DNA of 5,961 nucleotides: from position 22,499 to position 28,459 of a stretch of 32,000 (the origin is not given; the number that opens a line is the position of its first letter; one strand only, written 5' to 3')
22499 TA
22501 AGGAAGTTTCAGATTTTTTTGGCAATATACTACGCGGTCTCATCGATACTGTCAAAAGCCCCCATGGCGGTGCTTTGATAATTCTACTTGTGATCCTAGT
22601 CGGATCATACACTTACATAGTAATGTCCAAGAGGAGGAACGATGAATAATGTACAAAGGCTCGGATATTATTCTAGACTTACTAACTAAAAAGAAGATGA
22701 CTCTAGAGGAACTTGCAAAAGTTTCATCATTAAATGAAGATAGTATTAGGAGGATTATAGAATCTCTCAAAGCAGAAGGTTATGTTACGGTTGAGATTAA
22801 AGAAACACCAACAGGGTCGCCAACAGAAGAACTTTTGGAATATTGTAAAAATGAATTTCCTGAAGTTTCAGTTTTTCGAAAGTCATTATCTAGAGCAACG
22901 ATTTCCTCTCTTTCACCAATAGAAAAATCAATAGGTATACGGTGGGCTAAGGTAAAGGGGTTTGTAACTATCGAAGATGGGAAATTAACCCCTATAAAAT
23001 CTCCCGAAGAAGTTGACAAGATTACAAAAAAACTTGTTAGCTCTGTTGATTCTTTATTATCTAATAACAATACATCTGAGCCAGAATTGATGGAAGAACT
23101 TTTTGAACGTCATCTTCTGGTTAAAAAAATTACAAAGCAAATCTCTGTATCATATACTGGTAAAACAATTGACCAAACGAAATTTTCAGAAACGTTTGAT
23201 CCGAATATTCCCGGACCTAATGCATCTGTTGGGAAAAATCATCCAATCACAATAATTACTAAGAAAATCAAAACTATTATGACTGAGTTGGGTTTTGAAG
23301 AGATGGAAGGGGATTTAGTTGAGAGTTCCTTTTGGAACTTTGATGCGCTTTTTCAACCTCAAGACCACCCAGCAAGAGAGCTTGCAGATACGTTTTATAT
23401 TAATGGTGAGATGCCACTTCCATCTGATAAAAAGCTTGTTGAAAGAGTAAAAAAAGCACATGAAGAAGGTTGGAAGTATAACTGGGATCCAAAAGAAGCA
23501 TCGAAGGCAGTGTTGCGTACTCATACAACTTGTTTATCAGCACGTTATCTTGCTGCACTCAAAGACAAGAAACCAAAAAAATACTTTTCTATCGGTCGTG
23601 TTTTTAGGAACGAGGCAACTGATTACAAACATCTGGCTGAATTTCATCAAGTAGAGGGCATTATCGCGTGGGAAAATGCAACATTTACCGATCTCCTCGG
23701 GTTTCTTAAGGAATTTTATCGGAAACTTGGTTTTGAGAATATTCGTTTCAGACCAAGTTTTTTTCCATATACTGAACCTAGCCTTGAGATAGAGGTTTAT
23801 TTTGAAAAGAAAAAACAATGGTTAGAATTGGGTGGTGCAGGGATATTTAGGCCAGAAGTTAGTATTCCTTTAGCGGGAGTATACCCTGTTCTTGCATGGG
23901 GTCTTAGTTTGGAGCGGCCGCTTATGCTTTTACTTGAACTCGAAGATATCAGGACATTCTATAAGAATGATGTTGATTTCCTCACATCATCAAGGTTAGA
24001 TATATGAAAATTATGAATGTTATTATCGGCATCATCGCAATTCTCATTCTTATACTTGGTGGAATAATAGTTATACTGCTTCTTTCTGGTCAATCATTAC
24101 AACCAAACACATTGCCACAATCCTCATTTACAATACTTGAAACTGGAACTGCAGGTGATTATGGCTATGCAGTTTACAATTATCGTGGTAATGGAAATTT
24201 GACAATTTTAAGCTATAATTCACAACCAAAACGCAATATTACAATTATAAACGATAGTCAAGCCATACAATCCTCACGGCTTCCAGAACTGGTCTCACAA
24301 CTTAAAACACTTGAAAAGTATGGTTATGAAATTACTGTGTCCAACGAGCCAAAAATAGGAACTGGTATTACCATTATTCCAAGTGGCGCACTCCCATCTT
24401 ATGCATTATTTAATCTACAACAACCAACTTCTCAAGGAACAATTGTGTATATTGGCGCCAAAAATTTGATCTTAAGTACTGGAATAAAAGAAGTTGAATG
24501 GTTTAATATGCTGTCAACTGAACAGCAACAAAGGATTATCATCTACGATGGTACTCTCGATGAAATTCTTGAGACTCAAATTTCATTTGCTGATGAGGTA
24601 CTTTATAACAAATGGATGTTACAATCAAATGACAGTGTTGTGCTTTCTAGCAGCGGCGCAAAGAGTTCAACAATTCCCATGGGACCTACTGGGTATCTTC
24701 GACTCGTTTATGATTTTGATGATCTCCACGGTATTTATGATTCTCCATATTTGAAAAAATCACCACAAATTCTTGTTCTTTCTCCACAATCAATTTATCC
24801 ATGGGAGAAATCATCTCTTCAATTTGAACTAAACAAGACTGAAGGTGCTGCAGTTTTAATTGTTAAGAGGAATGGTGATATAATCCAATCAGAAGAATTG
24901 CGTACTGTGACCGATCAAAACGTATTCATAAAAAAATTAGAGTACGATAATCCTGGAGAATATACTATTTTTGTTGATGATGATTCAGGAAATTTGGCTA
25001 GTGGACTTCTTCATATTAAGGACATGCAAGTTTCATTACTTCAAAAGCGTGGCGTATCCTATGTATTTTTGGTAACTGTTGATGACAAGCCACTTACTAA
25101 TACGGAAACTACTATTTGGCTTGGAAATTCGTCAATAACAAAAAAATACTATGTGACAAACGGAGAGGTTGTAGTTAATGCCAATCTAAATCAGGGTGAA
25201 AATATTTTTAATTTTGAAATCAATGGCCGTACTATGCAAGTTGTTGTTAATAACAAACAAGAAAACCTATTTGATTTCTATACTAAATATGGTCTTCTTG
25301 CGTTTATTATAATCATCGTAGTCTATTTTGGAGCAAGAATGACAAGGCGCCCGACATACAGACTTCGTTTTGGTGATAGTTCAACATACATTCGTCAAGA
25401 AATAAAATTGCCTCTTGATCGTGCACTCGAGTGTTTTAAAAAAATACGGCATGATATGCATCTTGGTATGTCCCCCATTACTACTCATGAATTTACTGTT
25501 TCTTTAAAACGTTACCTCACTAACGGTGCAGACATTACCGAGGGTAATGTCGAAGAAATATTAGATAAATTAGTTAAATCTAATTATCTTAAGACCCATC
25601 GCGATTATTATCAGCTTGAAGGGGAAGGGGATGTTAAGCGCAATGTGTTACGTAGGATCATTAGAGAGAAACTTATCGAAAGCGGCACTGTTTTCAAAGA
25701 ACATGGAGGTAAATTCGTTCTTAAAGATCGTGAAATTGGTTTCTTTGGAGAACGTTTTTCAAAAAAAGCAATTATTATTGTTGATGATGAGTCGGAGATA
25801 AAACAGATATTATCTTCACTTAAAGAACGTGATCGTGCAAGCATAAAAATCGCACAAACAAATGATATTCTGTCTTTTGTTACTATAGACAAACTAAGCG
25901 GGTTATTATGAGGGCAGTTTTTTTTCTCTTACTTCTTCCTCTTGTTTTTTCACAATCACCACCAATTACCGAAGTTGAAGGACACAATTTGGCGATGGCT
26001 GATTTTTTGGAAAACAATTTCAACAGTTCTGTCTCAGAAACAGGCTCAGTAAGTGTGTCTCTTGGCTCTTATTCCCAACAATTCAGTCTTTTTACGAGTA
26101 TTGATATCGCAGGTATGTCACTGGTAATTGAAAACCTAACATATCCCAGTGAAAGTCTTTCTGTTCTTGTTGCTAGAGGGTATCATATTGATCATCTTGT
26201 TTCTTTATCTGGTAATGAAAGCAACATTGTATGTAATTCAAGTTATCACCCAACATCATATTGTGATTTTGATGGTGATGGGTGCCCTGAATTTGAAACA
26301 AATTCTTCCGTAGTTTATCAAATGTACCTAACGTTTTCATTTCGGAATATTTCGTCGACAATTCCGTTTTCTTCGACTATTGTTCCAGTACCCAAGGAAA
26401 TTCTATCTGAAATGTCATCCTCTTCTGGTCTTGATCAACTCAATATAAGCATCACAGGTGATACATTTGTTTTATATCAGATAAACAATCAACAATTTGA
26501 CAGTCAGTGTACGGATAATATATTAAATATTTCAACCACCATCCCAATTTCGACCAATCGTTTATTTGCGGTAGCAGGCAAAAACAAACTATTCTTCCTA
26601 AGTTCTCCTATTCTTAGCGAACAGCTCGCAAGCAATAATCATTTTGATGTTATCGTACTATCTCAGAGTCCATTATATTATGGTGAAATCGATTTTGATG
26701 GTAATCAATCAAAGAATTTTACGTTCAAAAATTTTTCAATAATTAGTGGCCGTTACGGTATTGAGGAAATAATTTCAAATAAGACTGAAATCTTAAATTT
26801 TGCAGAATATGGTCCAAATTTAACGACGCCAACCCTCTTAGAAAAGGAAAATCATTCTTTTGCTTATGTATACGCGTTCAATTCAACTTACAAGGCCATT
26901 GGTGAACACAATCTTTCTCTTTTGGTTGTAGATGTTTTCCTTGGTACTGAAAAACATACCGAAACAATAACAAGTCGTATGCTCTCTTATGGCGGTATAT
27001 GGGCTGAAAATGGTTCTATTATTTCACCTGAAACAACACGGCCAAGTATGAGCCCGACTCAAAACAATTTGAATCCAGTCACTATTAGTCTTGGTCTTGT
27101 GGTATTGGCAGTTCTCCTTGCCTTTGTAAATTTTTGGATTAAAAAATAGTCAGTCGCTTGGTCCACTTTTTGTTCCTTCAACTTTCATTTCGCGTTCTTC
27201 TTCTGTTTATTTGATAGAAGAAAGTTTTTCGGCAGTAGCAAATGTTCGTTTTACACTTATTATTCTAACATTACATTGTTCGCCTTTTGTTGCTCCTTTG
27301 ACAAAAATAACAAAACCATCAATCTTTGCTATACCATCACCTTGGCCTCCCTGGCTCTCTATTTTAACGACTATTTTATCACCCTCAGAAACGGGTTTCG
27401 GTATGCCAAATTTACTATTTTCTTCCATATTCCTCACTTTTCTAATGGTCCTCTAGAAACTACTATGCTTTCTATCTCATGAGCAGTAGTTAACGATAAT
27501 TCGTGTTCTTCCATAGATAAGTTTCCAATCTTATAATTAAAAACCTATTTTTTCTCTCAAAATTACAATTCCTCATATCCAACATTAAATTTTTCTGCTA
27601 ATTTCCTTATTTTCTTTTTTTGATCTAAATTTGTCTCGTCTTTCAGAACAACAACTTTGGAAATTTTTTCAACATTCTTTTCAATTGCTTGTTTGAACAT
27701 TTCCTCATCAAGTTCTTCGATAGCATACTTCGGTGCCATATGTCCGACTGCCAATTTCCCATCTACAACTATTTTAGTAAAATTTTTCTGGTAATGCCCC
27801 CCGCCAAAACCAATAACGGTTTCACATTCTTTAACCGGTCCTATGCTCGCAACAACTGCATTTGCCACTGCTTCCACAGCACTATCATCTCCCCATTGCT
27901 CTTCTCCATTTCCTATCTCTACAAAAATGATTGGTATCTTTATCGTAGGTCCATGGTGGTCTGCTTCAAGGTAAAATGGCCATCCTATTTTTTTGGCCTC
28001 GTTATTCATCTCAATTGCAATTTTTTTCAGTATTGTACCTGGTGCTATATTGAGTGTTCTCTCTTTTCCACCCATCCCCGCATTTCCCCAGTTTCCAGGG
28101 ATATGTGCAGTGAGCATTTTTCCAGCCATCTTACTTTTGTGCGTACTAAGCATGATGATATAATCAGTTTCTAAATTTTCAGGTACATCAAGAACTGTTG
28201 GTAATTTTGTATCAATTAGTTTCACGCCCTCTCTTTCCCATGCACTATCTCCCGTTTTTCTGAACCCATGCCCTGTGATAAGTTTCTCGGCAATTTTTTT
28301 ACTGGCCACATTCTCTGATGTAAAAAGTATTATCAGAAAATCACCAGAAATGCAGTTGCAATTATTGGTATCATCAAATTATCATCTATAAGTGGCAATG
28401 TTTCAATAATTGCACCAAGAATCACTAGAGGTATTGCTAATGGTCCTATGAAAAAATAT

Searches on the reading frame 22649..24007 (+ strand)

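Call 7: search_protein_families(library=ncbifam, proteins=[window:22649-24007:+], max_evalue=0.00001)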
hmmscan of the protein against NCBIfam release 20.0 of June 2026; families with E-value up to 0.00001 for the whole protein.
window:22649-24007:+ (452 aa): 5 families
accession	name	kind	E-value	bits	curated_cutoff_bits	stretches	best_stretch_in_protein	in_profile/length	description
NF003210.0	PRK04172.1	equivalog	3.5e-131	438.4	350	2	182-449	219-492/496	phenylalanine--tRNA ligase subunit alpha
TIGR00468.1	pheS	equivalog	9.2e-105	350.4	237.45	1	157-447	31-321/324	phenylalanine--tRNA ligase subunit alpha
NF051887.1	PheS_related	equivalog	5e-27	94.9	300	1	286-442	71-233/349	PheS-related mystery ligase SrmL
TIGR00469.1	pheS_mito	equivalog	1.3e-26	93.3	258.35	1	365-446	259-341/451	phenylalanine--tRNA ligase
TIGR00470.1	sepS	equivalog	3.4e-15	55.5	380.65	1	284-437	180-340/533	O-phosphoserine--tRNA ligase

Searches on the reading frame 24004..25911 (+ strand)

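Call 7: search_protein_families(library=ncbifam, proteins=[window:24004-25911:+], max_evalue=0.00001)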
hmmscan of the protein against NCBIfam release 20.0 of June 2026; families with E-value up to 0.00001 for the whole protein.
window:24004-25911:+ (635 aa): 0 families

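Call 42: search_protein_families(library=pfam, proteins=[window:24004-25911:+], max_evalue=0.001)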
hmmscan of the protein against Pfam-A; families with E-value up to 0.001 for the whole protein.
window:24004-25911:+ (635 aa): 1 family
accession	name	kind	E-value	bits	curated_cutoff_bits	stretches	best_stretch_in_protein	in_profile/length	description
PF17540.7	DUF5457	-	0.00091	19.7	25.2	0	509-539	37-67/89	Family of unknown function (DUF5457)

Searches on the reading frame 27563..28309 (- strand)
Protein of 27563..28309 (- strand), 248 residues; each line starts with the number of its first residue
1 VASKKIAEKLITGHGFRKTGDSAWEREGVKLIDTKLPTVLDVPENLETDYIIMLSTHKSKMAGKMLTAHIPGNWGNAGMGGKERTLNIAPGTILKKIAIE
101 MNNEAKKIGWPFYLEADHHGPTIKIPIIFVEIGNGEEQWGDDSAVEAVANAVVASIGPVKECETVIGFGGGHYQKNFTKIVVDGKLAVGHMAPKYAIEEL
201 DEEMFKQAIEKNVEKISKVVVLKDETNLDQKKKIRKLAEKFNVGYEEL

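Call 45: search_protein_families(library=pfam, proteins=[window:27563-28309:-], max_evalue=0.001)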
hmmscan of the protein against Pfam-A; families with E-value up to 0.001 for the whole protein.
window:27563-28309:- (248 aa): 1 family
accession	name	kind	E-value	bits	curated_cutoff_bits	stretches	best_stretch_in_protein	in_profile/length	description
PF04414.18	tRNA_deacylase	-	2.5e-58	197.4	33.6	1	47-243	4-202/205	D-aminoacyl-tRNA deacylase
